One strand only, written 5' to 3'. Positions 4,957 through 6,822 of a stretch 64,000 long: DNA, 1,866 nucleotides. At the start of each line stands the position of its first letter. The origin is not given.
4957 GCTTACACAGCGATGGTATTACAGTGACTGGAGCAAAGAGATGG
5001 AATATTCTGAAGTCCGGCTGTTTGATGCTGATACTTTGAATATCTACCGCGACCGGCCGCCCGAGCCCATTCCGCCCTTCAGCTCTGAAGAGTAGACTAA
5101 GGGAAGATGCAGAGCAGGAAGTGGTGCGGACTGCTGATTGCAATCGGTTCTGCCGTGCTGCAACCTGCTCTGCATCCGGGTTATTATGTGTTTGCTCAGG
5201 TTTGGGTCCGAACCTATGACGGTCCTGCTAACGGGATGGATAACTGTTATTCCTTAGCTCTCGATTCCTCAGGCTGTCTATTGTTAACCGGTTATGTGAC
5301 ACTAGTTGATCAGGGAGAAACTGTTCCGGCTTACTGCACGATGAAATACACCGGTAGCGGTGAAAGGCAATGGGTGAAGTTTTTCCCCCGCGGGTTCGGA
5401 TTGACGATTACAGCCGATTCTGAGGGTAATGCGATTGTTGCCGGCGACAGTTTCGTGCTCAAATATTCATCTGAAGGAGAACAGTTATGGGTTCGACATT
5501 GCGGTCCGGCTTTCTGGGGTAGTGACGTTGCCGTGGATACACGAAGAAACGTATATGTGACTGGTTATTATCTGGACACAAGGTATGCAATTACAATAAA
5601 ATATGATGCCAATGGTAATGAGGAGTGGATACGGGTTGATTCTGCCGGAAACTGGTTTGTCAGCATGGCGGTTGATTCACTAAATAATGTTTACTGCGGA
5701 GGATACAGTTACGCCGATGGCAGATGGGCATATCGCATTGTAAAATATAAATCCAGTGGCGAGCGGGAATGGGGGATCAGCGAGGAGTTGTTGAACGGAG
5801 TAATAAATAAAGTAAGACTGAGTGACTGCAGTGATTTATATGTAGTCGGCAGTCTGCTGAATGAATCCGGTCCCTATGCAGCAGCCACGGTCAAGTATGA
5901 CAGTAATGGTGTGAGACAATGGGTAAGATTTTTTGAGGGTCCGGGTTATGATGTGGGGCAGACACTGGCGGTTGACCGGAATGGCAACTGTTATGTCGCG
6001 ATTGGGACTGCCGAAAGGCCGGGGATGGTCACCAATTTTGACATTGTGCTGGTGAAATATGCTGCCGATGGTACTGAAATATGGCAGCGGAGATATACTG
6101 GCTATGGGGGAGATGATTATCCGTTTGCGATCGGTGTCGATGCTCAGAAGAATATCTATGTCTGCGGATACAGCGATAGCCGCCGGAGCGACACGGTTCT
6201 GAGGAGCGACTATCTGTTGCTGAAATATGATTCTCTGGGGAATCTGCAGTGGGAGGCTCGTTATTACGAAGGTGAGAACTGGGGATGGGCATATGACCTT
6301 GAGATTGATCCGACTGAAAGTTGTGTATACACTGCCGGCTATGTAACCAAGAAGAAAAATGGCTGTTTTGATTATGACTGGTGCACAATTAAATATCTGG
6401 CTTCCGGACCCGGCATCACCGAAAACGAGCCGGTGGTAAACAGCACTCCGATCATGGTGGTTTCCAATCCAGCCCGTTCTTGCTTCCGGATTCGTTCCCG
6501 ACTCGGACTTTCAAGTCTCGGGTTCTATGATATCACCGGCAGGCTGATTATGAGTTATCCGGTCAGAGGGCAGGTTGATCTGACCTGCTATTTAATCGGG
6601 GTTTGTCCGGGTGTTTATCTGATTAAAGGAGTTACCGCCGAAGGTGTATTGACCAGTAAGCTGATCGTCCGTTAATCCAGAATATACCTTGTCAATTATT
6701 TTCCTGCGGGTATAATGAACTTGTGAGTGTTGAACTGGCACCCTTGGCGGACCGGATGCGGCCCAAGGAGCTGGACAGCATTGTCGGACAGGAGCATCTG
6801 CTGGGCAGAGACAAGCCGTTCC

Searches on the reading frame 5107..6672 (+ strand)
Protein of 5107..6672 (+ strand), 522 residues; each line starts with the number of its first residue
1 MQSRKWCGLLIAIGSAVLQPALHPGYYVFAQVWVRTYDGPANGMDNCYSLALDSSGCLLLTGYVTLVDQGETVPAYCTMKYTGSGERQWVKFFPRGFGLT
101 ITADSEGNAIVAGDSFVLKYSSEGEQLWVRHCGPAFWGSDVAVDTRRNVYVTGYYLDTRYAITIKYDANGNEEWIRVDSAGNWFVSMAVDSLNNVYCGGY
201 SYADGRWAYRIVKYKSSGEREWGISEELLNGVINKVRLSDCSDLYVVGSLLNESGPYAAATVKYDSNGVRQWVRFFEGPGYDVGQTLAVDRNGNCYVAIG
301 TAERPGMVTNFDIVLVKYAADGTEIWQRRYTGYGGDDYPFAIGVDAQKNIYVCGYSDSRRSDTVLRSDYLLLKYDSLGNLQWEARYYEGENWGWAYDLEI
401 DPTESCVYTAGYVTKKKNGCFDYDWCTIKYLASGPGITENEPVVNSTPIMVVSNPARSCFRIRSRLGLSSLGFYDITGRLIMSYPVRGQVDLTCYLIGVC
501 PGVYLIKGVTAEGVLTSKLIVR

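Call 84: search_protein_families(library=ncbifam, proteins=[window:5107-6672:+], max_evalue=0.05)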
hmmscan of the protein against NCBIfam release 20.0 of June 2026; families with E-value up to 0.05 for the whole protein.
window:5107-6672:+ (522 aa): 4 families
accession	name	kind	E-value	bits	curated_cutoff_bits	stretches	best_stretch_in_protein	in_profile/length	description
NF047494.1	Lepto_SBBP_lipo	equivalog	1e-27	96.9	400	3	286-411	133-263/466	SBBP repeat beta-propeller lipoprotein, LipL53 family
TIGR02608.1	delta_60_rpt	domain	1.5e-06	27.9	76.5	0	282-323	1-39/55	delta-60 repeat domain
NF038113.1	T9SSA_dep_M36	equivalog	0.00085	17.6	885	1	444-522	788-869/869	T9SS-dependent M36 family metallopeptidase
TIGR04183.1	Por_Secre_tail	domain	0.0018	18.2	23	1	473-522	25-72/72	T9SS type A sorting domain-containing protein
